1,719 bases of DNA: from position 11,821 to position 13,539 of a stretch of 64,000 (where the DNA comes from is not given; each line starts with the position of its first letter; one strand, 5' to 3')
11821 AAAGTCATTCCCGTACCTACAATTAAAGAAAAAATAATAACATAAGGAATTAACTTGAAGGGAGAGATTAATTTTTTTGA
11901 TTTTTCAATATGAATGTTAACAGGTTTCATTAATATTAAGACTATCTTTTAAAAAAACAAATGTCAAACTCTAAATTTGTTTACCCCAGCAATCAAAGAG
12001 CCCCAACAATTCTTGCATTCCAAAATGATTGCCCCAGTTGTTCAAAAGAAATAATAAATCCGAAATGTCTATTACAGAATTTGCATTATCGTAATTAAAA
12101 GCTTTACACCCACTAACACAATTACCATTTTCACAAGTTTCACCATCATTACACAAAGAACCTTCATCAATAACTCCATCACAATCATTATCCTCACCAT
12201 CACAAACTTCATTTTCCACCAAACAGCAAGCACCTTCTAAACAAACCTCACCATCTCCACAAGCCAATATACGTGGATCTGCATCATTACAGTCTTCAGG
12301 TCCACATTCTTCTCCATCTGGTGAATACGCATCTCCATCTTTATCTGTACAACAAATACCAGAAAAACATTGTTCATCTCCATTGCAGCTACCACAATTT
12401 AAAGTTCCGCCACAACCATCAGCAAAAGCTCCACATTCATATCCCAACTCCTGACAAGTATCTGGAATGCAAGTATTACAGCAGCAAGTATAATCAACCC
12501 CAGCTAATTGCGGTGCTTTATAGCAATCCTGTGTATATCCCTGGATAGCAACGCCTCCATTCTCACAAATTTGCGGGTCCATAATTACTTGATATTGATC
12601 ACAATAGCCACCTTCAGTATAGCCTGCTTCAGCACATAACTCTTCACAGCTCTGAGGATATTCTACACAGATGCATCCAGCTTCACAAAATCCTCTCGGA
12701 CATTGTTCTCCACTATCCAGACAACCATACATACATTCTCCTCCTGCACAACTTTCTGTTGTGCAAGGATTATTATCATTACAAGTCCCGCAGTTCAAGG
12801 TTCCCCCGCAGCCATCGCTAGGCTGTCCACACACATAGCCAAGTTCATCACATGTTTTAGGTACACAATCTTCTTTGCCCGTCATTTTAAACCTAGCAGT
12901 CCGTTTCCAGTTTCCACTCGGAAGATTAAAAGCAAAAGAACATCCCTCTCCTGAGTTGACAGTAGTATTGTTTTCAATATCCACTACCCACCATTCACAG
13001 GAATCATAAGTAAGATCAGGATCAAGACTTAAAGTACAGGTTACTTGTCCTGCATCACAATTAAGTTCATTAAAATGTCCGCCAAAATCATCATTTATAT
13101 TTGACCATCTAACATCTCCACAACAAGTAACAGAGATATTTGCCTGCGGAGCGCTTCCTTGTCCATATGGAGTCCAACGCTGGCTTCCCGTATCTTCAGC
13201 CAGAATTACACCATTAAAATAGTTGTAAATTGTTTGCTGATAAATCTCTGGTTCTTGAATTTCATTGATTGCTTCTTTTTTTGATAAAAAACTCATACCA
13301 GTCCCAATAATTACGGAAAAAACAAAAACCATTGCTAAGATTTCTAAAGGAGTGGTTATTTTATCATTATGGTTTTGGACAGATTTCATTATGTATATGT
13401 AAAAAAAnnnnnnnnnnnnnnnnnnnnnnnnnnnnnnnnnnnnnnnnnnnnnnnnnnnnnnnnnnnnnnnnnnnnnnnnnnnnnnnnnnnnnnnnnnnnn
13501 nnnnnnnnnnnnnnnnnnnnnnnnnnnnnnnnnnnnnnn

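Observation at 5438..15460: Cellulosome-like cohesin/dockerin surface-assembly island between the 16S and 23S rRNA genes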

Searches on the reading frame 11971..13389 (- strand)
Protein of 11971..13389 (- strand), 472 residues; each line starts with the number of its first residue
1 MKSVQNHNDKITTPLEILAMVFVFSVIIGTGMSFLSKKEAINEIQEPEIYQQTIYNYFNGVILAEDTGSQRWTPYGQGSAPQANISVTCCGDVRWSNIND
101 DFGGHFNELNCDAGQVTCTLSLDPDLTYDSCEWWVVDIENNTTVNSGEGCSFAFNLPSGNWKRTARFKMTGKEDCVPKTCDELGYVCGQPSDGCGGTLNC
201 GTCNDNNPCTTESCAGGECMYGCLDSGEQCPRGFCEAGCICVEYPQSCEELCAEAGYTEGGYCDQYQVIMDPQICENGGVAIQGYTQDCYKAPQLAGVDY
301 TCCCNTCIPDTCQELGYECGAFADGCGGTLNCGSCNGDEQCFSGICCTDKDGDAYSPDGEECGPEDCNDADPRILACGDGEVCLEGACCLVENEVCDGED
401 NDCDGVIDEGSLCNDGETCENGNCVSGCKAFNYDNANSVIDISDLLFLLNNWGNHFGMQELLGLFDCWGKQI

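Call 6: search_protein_families(library=pfam, proteins=[window:11971-13389:-], max_evalue=1)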
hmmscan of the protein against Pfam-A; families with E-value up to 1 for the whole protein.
window:11971-13389:- (472 aa): 0 families

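Call 7: search_protein_families(library=ncbifam, proteins=[window:11971-13389:-], max_evalue=1)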
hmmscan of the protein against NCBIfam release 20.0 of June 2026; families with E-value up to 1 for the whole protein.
window:11971-13389:- (472 aa): 0 families

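Call 24: find_homologous_proteins(query=window:11971-13389:-, max_evalue=0.001)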
Query window:11971-13389:- (472 aa): 296 proteins with E <= 0.001 among 2917 candidates; the best 120 are listed.
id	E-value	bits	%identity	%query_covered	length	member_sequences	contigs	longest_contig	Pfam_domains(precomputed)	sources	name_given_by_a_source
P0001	0.0e+0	1120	100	100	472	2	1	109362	-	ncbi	-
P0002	8.0e-45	171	30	58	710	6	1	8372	PF00801.27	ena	-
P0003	8.1e-41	158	35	36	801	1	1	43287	-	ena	-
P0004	2.6e-36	143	32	49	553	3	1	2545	-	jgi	jgi:hypothetical protein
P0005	5.3e-33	132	33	42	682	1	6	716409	-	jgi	jgi:hypothetical protein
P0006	2.5e-31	127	34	51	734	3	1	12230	-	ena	-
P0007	6.9e-31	125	32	39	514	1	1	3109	-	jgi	jgi:hypothetical protein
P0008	9.3e-31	125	37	36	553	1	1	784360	-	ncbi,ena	-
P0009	1.5e-29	121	33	55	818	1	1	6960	-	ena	-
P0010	4.6e-28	116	30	57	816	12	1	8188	PF18989.6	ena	-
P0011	3.2e-27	113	32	36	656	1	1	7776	-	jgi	jgi:hypothetical protein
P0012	9.9e-27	112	28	58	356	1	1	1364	-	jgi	jgi:hypothetical protein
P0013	3.1e-26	110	52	11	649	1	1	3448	PF14099.14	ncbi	-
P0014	7.3e-26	109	30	28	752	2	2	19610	-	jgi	-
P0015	1.1e-25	108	63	7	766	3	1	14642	-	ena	-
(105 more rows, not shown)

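Call 25: find_encoding_contigs(protein=P0001, flank=1000, max_places=3)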
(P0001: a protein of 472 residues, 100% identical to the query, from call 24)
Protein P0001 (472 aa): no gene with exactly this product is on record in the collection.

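Call 95: list_cluster_members(proteins=[P0001, P0123, P0121, P0127, P0128])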
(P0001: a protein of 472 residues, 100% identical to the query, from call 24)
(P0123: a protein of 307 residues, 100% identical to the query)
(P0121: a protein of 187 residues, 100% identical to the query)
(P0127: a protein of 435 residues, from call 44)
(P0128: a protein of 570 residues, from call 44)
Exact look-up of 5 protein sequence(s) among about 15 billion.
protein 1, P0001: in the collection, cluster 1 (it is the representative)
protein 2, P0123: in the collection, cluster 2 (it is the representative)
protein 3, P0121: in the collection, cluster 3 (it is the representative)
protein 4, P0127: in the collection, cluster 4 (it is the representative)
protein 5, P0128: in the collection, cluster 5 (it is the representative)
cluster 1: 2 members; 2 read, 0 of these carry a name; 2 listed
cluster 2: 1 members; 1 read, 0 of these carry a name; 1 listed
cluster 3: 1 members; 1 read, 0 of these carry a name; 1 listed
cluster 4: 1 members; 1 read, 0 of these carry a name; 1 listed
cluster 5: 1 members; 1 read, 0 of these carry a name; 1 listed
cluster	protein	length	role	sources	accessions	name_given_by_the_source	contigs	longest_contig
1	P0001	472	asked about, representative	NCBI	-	-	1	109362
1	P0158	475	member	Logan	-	-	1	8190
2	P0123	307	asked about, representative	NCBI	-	-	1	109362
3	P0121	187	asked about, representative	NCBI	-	-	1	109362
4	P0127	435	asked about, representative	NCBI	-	-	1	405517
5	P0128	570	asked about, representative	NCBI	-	-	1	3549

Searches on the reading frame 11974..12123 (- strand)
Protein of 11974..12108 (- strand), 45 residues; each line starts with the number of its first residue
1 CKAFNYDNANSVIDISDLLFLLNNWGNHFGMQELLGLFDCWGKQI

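Call 20: search_protein_families(library=pfam, proteins=[window:11974-12108:-], max_evalue=10)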
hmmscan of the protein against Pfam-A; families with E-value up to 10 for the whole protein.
seq(45 aa): 0 families

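Call 44: search_protein_representatives(alignment_id=A1)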
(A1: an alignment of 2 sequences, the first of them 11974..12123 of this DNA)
Query: 2 sequences, 50 profile positions. Proteins with E-value up to 0.001 (for the whole library): 34; up to 1e-10: 2; up to 1e-30: 0. The best 34 are listed.
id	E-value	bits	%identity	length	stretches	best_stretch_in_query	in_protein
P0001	2.7e-30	120.3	-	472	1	1-50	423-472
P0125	1.8e-28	114.4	-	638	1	1-50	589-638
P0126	4.1e-09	52.4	-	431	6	13-33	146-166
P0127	1.0e-08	51.1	-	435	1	4-50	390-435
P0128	3.2e-06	43.1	-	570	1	6-48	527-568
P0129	5.0e-06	42.5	-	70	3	13-31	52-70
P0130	6.4e-06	42.2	-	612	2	15-37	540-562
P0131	8.4e-06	41.8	-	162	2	13-32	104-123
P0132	1.3e-05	41.2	-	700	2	12-31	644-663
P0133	2.0e-05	40.6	-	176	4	13-31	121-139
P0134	2.2e-05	40.5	-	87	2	14-31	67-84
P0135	2.2e-05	40.5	-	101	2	13-38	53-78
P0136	4.1e-05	39.6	-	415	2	13-35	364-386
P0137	6.3e-05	39.0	-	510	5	10-36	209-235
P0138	7.2e-05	38.8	-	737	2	14-31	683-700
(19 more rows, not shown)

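Call 47: search_protein_families(library=pfam, alignment_id=A2, max_evalue=0.01)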
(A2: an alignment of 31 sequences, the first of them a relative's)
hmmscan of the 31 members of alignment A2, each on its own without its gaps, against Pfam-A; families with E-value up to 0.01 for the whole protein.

A. member 1, P0127 (435 aa): 0 families

B. families by the number of members that match (of 31 scanned): 18 families
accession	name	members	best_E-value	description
PF00404.24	Dockerin_1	19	9.3e-17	Dockerin type I domain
PF13405.12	EF-hand_6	11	1.3e-09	EF-hand domain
PF13202.12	EF-hand_5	7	5.6e-06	EF hand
PF00036.39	EF-hand_1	6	5.1e-09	EF hand domain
PF13499.12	EF-hand_7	5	4.3e-07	EF-hand domain pair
PF14312.12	FG-GAP_2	3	4.2e-61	FG-GAP repeat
PF13517.12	FG-GAP_3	3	0.00012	FG-GAP-like repeat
PF00082.27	Peptidase_S8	1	7.8e-49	Subtilase family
PF13229.12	Beta_helix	1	2.2e-15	Right handed beta helix region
PF22148.1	Fervidolysin_NPro-like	1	1.1e-06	Fervidolysin N-terminal prodomain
PF13948.11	DUF4215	1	0.00014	Domain of unknown function (DUF4215)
PF01033.22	Somatomedin_B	1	0.00071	Somatomedin B domain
PF21008.3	AIF-1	1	0.00081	Allograft inflammatory factor 1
PF13833.12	EF-hand_8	1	0.00084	EF-hand domain pair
PF10208.15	ARMET_C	1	0.00089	ARMET, C-terminal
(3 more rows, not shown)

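Call 58: find_related_loci(query=A5, collection=metagenome_contigs, flank=10000)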
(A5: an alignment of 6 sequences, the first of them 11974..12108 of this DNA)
Query A5 (45 aa) in metagenome_contigs; peptide patterns used: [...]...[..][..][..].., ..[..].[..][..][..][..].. (x = any residue, [..] = any of these).
213 stretches matched a pattern; 2 encode a relative of the query (tblastn E <= 1e-3); 2 distinct loci.
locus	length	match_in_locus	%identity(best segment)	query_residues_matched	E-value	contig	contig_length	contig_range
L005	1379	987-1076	50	13-42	8e-9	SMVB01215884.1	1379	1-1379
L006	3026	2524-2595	54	11-34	3e-6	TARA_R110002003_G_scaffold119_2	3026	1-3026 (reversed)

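Call 71: predict_structure(alignment_id=A1)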
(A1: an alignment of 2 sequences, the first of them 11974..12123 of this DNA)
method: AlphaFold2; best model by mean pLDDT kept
length: 50 residues; sequences in the alignment: 2
mean_pLDDT: 61.2   pTM: 0.36
mean pLDDT of the five models: 61.2, 55.0, 54.6, 51.6, 48.7
residues with pLDDT >= 90: 0; 70-90: 4; 50-70: 42; < 50: 4
segments of 3 or more residues with pLDDT < 50: none
pLDDT, mean of each block of 10 residues (from residue 1): 53 57 69 67 60
secondary structure, 60 per line:
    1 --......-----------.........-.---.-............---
elements in order: H3-8 H20-28 H36-47

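Call 74: fold_search(model_id=the predicted structure, library=pdb)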
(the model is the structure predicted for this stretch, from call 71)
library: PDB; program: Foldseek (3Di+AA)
matches with E <= 10: 1; with E <= 0.001: 0
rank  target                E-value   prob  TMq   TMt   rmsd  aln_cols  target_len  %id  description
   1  8p12_R                7.9e+00  0.03  0.27  0.06  10.9        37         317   22  Cryo-EM structure of Rhodopsin-Gi bound to antibody fragment Fab13 (released 2024-11-20)

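Call 96: find_encoding_contigs(protein=P0127, flank=10000, max_places=3)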
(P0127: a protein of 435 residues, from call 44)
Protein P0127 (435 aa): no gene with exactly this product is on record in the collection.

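Call 97: find_encoding_contigs(protein=P0128, flank=10000, max_places=3)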
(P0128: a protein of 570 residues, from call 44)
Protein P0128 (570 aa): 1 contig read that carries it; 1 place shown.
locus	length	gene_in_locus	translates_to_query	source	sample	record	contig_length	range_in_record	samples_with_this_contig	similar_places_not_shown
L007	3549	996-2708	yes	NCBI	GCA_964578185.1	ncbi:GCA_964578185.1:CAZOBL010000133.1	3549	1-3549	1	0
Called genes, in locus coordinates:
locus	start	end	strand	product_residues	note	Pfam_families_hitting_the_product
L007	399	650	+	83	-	-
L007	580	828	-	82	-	-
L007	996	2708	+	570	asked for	PF22148:Fervidolysin_NPro-like (faint), PF00082:Peptidase_S8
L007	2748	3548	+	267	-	?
